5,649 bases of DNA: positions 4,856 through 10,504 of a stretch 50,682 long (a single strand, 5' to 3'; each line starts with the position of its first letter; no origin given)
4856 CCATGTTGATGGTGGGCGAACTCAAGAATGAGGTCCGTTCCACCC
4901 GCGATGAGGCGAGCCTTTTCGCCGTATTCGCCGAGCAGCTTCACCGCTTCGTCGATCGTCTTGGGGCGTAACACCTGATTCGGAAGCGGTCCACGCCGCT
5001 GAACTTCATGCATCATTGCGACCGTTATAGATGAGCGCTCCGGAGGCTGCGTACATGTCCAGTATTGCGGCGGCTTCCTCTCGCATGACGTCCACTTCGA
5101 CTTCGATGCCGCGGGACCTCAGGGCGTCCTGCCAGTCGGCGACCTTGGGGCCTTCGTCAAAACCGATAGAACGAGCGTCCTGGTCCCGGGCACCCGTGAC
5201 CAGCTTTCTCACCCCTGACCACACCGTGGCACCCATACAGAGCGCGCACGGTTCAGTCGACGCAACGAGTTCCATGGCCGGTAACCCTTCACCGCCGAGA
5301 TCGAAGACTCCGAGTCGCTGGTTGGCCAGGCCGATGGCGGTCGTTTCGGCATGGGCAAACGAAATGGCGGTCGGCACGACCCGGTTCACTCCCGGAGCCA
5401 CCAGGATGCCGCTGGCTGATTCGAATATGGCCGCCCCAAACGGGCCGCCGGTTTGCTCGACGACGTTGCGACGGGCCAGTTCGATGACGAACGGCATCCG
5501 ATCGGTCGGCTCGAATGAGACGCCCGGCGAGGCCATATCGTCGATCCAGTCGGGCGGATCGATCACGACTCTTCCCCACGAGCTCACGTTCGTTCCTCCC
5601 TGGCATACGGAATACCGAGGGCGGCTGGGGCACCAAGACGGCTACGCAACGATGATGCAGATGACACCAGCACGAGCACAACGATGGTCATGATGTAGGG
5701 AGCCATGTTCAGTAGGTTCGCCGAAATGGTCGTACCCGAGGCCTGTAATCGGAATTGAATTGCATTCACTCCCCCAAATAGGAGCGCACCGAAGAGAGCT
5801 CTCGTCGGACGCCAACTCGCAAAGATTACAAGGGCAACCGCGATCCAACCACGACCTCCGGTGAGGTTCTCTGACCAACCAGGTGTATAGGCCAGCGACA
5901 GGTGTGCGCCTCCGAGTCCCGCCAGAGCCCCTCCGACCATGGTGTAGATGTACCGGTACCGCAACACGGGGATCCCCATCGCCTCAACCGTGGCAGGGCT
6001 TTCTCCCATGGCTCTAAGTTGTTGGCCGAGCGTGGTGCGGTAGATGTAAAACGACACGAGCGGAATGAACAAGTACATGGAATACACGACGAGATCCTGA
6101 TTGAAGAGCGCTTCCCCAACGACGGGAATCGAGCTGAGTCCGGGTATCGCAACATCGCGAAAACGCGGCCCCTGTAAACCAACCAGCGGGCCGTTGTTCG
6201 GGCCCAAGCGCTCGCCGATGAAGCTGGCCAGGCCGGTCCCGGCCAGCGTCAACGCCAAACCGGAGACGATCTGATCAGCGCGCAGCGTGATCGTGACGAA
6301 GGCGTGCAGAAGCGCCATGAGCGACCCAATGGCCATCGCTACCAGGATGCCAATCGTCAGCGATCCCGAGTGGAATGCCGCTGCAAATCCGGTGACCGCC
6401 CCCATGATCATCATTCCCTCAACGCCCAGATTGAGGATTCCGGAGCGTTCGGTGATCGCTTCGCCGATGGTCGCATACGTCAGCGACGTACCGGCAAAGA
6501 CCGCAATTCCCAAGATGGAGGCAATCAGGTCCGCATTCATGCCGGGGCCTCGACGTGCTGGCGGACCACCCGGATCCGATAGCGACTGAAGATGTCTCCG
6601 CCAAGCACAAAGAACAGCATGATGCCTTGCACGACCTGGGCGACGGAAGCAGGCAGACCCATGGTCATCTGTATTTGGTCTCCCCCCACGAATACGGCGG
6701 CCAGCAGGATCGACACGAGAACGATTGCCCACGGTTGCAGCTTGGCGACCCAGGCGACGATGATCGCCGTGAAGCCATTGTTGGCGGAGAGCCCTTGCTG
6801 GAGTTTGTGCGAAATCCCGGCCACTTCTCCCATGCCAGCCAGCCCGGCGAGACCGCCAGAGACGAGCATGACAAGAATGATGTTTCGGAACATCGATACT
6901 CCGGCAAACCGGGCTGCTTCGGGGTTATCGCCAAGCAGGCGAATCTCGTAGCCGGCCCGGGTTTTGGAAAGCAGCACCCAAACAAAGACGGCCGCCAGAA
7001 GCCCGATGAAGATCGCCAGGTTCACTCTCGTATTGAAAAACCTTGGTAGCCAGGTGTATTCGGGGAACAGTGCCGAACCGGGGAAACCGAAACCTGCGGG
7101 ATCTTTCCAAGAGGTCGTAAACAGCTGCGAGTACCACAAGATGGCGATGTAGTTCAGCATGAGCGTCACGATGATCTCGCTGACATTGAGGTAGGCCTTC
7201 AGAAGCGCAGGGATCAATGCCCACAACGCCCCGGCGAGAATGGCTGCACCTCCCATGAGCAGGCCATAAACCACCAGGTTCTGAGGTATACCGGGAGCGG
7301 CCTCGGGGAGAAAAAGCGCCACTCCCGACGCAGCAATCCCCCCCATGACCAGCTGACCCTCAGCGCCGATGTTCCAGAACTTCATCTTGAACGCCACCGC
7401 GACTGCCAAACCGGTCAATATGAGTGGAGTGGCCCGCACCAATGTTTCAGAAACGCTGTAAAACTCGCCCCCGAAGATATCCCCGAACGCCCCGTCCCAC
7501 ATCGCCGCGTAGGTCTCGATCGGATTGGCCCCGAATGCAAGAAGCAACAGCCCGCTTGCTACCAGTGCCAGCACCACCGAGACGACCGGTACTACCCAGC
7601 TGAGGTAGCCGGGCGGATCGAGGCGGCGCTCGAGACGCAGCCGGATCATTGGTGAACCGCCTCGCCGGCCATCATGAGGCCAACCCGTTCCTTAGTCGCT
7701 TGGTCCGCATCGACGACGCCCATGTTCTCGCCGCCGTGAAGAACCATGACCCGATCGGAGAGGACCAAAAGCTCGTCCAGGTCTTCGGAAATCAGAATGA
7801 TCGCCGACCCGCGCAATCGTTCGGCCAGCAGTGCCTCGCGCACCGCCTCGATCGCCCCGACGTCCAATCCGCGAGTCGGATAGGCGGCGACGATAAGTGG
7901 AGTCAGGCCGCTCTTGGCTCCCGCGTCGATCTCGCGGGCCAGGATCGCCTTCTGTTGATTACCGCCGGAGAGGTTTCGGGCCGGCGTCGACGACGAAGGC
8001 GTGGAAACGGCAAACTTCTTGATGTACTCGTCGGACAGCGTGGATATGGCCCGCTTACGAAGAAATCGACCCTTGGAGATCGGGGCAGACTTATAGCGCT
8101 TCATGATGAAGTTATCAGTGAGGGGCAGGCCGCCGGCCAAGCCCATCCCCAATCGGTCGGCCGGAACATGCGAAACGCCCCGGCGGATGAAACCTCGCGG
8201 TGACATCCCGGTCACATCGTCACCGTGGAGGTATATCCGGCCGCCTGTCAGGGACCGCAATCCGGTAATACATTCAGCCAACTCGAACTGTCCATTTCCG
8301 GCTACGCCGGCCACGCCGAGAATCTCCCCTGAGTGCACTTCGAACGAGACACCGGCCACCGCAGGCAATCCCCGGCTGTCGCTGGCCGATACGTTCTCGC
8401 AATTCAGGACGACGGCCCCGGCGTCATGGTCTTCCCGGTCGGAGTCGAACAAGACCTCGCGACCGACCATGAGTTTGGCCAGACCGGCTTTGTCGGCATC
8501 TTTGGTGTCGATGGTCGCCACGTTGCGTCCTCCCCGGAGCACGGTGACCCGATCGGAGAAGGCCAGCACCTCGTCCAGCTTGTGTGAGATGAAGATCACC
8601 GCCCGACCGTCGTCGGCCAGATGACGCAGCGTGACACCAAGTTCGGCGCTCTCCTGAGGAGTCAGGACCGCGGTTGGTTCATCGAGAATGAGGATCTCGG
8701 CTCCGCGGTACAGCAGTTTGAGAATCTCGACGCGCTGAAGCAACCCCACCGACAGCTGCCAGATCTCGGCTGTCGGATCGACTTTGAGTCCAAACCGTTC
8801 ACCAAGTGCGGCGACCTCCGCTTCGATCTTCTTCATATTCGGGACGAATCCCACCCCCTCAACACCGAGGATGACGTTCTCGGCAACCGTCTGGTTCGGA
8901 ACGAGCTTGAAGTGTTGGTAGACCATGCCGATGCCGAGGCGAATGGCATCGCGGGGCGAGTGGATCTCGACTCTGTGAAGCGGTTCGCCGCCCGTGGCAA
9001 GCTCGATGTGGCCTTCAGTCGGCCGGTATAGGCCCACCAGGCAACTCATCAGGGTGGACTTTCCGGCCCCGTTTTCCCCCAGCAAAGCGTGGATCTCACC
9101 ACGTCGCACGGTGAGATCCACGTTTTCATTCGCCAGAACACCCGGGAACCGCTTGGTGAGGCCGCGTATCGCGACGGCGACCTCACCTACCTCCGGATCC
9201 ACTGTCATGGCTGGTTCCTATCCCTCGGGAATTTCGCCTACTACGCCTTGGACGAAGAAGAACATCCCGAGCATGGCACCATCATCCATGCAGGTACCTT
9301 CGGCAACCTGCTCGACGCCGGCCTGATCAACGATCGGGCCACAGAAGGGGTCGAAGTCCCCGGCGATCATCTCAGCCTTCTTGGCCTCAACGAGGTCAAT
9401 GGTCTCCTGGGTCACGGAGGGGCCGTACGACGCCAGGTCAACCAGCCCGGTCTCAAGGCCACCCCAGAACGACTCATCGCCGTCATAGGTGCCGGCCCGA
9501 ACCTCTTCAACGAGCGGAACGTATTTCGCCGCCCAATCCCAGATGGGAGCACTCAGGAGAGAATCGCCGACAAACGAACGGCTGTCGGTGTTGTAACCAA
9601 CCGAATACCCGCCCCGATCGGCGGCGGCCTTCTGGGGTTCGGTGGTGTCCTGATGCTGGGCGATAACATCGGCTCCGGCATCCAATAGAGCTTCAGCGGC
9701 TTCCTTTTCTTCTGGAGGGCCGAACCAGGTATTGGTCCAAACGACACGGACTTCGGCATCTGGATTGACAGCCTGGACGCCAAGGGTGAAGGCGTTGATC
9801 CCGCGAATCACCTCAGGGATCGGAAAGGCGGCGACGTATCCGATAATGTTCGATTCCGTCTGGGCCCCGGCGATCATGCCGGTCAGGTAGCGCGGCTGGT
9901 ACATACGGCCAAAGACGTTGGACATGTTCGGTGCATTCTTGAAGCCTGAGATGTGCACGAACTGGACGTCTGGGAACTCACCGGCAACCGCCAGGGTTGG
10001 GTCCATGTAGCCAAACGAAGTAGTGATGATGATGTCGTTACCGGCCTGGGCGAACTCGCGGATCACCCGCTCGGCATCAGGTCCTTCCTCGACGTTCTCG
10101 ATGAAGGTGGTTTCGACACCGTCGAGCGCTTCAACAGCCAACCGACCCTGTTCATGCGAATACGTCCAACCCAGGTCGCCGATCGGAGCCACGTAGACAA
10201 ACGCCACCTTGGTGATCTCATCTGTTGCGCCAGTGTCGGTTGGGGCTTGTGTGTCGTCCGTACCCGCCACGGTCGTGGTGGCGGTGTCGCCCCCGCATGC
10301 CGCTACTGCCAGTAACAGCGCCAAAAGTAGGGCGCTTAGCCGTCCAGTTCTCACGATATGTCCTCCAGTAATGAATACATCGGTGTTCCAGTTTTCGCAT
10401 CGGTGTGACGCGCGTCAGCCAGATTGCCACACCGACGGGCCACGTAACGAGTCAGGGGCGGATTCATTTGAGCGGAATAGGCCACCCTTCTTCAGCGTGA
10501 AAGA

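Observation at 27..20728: Actinobacterial-type version of the ygeW-ygfK-ssnA-xdhD purine/urate degradation cluster, with an embedded importer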

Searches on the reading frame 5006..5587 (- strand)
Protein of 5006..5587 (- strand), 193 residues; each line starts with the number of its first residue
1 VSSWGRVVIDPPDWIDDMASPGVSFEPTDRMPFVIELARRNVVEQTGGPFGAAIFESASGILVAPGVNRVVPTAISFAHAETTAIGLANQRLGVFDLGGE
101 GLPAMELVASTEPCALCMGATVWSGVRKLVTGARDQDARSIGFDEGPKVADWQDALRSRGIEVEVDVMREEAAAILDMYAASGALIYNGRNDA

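Call 3: search_protein_families(library=pfam, proteins=[window:5006-5587:-])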
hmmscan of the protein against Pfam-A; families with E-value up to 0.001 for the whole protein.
window:5006-5587:- (193 aa): 2 families
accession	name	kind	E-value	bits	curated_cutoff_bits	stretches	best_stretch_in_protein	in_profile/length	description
PF00383.29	dCMP_cyt_deam_1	-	8.3e-11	42.1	25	1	32-132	9-101/102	Cytidine and deoxycytidylate deaminase zinc-binding region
PF14437.12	MafB19-deam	-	3.8e-06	27.3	27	1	44-139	19-107/142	MafB19-like deaminase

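Call 5: search_protein_families(library=ncbifam, proteins=[window:5006-5587:-], max_evalue=0.00001)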
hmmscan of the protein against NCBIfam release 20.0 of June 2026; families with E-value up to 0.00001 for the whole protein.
window:5006-5587:- (193 aa): 1 family
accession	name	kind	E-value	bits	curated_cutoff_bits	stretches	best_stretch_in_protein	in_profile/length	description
NF008113.2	PRK10860.1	equivalog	7.5e-09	35.6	150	1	33-176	13-144/165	tRNA adenosine(34) deaminase TadA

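Call 10: search_protein_families(library=ncbifam, proteins=[window:5006-5587:-], max_evalue=0.001)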
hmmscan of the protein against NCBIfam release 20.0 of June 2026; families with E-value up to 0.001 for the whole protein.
window:5006-5587:- (193 aa): 2 families
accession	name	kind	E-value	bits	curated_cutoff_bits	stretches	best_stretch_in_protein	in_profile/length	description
NF008113.2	PRK10860.1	equivalog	7.5e-09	35.6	150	1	33-176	13-144/165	tRNA adenosine(34) deaminase TadA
TIGR00326.1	eubact_ribD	equivalog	0.00094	18.5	156.35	0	78-180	43-133/343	bifunctional diaminohydroxyphosphoribosylaminopyrimidine deaminase/5-amino-6-(5-phosphoribosylamino)uracil reductase RibD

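Call 33: search_solved_structures(query=window:5006-5587:-, max_evalue=0.001)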
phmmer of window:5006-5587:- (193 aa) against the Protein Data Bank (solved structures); distinct sequences matched with E-value up to 0.001: 18.
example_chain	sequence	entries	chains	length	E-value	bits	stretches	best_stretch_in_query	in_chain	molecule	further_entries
2g84_A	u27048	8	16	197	3.9e-51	177.1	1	11-190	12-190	Cytidine and deoxycytidylate deaminase zinc-binding region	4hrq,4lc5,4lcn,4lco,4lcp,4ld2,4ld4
7c3s_A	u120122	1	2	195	1e-50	175.7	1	11-190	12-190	Cytidine and deoxycytidylate deaminase zinc-binding region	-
7c3t_A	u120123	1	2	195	2.6e-50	174.3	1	11-190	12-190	Cytidine and deoxycytidylate deaminase zinc-binding region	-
4hrw_A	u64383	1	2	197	2.9e-50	174.2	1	11-190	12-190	Cytidine and deoxycytidylate deaminase zinc-binding region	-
7c3u_A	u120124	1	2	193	5.4e-50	173.3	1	11-190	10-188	Cytidine and deoxycytidylate deaminase zinc-binding region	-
1wkq_A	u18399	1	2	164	8.9e-13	51.9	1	35-146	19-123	Guanine deaminase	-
1tiy_A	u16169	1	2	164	9.4e-13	51.9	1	35-146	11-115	Guanine deaminase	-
7dbf_A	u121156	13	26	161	2.5e-12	50.5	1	35-162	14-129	Guanosine deaminase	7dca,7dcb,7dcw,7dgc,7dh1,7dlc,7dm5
7dqn_A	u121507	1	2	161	2.5e-12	50.5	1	35-162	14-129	Guanosine deaminase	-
5jfy_A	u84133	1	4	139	5e-12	49.5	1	35-158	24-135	Deoxycytidine deaminase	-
7dc9_A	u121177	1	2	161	6.7e-12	49.1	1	35-162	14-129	Guanosine deaminase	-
7w1q_A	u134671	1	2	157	6.7e-12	49.1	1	35-162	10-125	Guanosine deaminase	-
2a8n_A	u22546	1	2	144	1.8e-06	31.4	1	39-139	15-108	cytidine and deoxycytidylate deaminase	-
7cph_A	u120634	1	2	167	5.8e-06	29.7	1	43-138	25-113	tRNA-specific adenosine deaminase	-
3ocq_A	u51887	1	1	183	4.3e-05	26.9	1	31-177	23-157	Putative Cytosine/adenosine deaminase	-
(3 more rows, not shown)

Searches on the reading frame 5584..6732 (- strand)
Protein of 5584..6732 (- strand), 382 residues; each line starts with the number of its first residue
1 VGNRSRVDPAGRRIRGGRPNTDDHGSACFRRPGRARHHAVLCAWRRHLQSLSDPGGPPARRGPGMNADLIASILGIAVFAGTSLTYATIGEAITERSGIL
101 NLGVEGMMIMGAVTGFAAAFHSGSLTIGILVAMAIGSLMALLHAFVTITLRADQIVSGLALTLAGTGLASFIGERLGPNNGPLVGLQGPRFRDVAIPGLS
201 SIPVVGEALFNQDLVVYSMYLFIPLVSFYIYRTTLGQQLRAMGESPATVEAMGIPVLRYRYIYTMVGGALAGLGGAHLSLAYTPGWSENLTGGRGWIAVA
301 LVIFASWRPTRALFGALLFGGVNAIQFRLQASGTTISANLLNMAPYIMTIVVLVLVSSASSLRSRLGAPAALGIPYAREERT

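Call 3: search_protein_families(library=pfam, proteins=[window:5584-6732:-])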
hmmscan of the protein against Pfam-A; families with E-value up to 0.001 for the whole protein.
window:5584-6732:- (382 aa): 1 family
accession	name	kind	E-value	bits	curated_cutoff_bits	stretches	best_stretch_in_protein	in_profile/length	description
PF02653.21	BPD_transp_2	-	2.9e-31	109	26.8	1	81-352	9-268/269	Branched-chain amino acid transport system / permease component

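Call 5: search_protein_families(library=ncbifam, proteins=[window:5584-6732:-], max_evalue=0.00001)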
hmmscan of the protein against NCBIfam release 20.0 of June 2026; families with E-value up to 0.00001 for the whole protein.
window:5584-6732:- (382 aa): 2 families
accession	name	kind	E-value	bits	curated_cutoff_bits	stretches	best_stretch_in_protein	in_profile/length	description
NF047928.1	ABC_B6_perm_1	equivalog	1.3e-62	211.8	465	1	68-381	8-311/311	putative B6 ABC transporter permease subunit 1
NF047929.1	ABC_B6_perm_2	equivalog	5.7e-08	32.3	400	1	86-319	58-290/337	putative B6 ABC transporter permease subunit 2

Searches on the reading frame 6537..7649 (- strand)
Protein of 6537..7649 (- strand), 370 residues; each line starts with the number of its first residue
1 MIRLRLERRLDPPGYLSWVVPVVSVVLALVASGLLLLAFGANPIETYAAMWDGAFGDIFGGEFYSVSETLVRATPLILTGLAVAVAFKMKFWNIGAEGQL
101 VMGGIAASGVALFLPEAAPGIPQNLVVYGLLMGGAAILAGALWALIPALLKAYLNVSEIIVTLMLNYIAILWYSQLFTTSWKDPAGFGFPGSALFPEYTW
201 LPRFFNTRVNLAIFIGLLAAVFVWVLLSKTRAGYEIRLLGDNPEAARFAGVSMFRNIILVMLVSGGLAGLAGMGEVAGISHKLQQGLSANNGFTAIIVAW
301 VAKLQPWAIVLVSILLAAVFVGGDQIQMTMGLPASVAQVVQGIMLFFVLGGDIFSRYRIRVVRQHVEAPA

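Call 3: search_protein_families(library=pfam, proteins=[window:6537-7649:-])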
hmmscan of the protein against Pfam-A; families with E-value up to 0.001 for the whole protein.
window:6537-7649:- (370 aa): 1 family
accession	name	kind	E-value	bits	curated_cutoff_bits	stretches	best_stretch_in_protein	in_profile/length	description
PF02653.21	BPD_transp_2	-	2.3e-39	135.6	26.8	1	67-349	3-269/269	Branched-chain amino acid transport system / permease component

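Call 5: search_protein_families(library=ncbifam, proteins=[window:6537-7649:-], max_evalue=0.00001)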
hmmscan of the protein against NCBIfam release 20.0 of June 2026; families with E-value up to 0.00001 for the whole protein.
window:6537-7649:- (370 aa): 6 families
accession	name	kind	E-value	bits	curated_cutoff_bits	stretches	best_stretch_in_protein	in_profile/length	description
NF047929.1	ABC_B6_perm_2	equivalog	1.2e-53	182.4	400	1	19-348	4-322/337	putative B6 ABC transporter permease subunit 2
NF007014.0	PRK09478.1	equivalog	8.9e-13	48.3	386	1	136-280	112-254/336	galactose/methyl galactoside ABC transporter permease MglC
NF047928.1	ABC_B6_perm_1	equivalog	5.1e-10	39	465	1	69-349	17-289/311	putative B6 ABC transporter permease subunit 1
NF007252.0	PRK09699.1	equivalog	2.5e-08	33.6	396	1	136-280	113-247/326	D-allose ABC transporter permease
NF011612.1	PRK15038.1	equivalog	1.2e-06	28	500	1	136-361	90-314/322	autoinducer 2 ABC transporter permease LsrD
NF007067.0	PRK09512.1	equivalog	4.9e-06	25.9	398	1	130-282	98-245/321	ribose ABC transporter permease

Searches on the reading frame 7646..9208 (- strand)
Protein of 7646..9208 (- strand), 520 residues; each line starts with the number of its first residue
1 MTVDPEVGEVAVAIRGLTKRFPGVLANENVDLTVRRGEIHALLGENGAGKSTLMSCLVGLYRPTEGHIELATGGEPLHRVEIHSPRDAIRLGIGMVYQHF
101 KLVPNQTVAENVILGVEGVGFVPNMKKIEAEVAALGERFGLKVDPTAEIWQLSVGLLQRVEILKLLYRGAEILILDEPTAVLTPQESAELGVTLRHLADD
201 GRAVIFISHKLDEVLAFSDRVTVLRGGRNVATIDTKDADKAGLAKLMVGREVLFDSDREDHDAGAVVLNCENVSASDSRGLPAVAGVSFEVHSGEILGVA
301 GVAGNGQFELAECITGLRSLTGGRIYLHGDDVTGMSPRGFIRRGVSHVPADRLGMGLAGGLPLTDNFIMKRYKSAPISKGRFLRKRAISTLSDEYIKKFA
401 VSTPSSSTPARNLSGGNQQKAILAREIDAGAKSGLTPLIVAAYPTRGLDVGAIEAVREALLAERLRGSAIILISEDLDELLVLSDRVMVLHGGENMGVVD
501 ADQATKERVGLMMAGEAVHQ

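Call 3: search_protein_families(library=pfam, proteins=[window:7646-9208:-])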
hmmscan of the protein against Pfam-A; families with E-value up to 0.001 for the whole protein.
window:7646-9208:- (520 aa): 2 families
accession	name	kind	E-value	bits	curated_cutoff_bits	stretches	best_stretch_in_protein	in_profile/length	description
PF00005.33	ABC_tran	-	2e-43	148.7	25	2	28-180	2-137/137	ABC transporter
PF13304.12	AAA_21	-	3.6e-06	27.7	27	0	39-60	1-22/304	AAA domain, putative AbiEii toxin, Type IV TA system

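Call 5: search_protein_families(library=ncbifam, proteins=[window:7646-9208:-], max_evalue=0.00001)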
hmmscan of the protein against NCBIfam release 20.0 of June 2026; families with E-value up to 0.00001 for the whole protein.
window:7646-9208:- (520 aa): 184 families (the best 25 are shown)
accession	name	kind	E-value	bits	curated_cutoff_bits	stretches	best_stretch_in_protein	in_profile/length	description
NF047930.1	ABC_ATP_B6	equivalog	1.6e-141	472.4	670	1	11-515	2-510/510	putative B6 ABC transporter ATP-binding protein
NF008442.0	PRK11288.1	equivalog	2.4e-108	362.6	689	1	11-509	7-491/504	L-arabinose ABC transporter ATP-binding protein AraG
NF010069.0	PRK13549.1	equivalog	4.8e-105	351.9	699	1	12-509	6-497/513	xylose ABC transporter ATP-binding protein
NF041861.1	YtfR_transport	equivalog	2.6e-101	339.5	850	1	13-509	3-486/492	galactofuranose ABC transporter, ATP-binding protein YtfR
NF008215.0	PRK10982.1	equivalog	3e-96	323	828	1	8-509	10-498/506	galactose/methyl galactoside ABC transporter ATP-binding protein MglA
NF008030.0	PRK10762.1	equivalog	3.7e-95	319.5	745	1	12-509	5-487/501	ribose ABC transporter ATP-binding protein RbsA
NF040905.2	GguA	equivalog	2e-94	316.8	810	1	13-509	3-496/500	multiple monosaccharide ABC transporter ATP-binding protein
TIGR02633.1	xylG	equivalog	2.4e-92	310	723.65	1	13-509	3-495/500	D-xylose ABC transporter ATP-binding protein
NF011967.0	PRK15439.1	equivalog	2.6e-92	309.9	586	1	11-510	11-496/510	autoinducer 2 ABC transporter ATP-binding protein LsrA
NF007253.0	PRK09700.1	equivalog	3e-92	309.8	772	1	12-509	6-502/510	D-allose ABC transporter ATP-binding protein AlsA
TIGR04521.1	ECF_ATPase_2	equivalog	2.2e-45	154.9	330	1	28-235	22-229/279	energy-coupling factor transporter ATPase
TIGR01188.1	drrA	subfamily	2.3e-45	155.2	312.45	2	19-245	1-217/302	daunorubicin resistance ABC transporter, ATP-binding protein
NF008449.1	PRK11300.1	equivalog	4.7e-45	153.8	362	2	12-233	6-236/255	high-affinity branched-chain amino acid ABC transporter ATP-binding protein LivG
TIGR02315.1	ABC_phnC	equivalog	2e-44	151.9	266.1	2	13-241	3-236/243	phosphonate ABC transporter ATP-binding protein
TIGR03410.1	urea_trans_UrtE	equivalog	6.3e-44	150.1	285.8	2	27-246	16-227/230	urea ABC transporter ATP-binding subunit UrtE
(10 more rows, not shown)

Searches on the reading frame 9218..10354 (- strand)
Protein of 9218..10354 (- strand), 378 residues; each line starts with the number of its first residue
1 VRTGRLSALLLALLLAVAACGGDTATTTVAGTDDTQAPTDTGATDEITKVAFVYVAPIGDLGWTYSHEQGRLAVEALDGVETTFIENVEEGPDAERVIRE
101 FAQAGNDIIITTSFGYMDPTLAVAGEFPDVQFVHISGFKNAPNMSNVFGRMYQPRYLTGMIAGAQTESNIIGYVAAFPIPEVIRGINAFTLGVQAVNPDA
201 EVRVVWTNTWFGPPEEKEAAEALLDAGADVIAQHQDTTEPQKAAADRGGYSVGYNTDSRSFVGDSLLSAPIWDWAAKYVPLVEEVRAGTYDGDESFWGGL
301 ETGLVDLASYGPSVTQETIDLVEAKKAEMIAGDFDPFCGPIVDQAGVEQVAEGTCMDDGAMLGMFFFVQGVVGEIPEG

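Call 3: search_protein_families(library=pfam, proteins=[window:9218-10354:-])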
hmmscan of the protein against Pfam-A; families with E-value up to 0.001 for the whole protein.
window:9218-10354:- (378 aa): 1 family
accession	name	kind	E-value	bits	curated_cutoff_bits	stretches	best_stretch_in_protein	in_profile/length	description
PF02608.20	Bmp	-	6.1e-55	186.8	24.1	1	47-324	1-285/301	ABC transporter substrate-binding protein PnrA-like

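Call 5: search_protein_families(library=ncbifam, proteins=[window:9218-10354:-], max_evalue=0.00001)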
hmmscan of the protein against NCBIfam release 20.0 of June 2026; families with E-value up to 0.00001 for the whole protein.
window:9218-10354:- (378 aa): 1 family
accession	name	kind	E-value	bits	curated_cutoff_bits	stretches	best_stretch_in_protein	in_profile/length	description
NF047927.1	ABC_BMP_B6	equivalog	5.5e-16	58.6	400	1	46-335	1-298/314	putative B6 ABC transporter substrate-binding protein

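Call 71: search_solved_structures(query=window:9218-10354:-, max_evalue=0.00001)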
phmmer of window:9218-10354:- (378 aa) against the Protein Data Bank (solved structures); distinct sequences matched with E-value up to 0.00001: 10.
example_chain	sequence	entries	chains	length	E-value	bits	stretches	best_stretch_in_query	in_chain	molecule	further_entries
3s99_A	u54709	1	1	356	2.6e-95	322.8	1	36-377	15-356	Basic membrane lipoprotein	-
6pi5_A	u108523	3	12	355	3.7e-90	305.8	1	45-376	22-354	Atrazine periplasmic binding protein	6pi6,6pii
4p98_A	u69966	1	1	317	1.9e-19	73.1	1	32-292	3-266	Extracellular solute-binding protein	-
2hqb_A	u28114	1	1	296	1.8e-17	66.6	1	57-320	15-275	Transcriptional activator of comK gene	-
7x0r_A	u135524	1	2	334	2.4e-15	59.6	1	54-333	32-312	Lbp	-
2fqw_A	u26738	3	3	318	5.9e-07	32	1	92-323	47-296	Membrane lipoprotein tmpC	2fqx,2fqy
6yab_AAA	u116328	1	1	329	2e-06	30.2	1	99-234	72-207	Lipoprotein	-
6yab_DDD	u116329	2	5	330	2e-06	30.2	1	99-234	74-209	Lipoprotein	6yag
6ya3_C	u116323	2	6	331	2e-06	30.2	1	99-234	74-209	Lipoprotein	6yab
6y9u_A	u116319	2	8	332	2.1e-06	30.2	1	99-234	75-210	Lipoprotein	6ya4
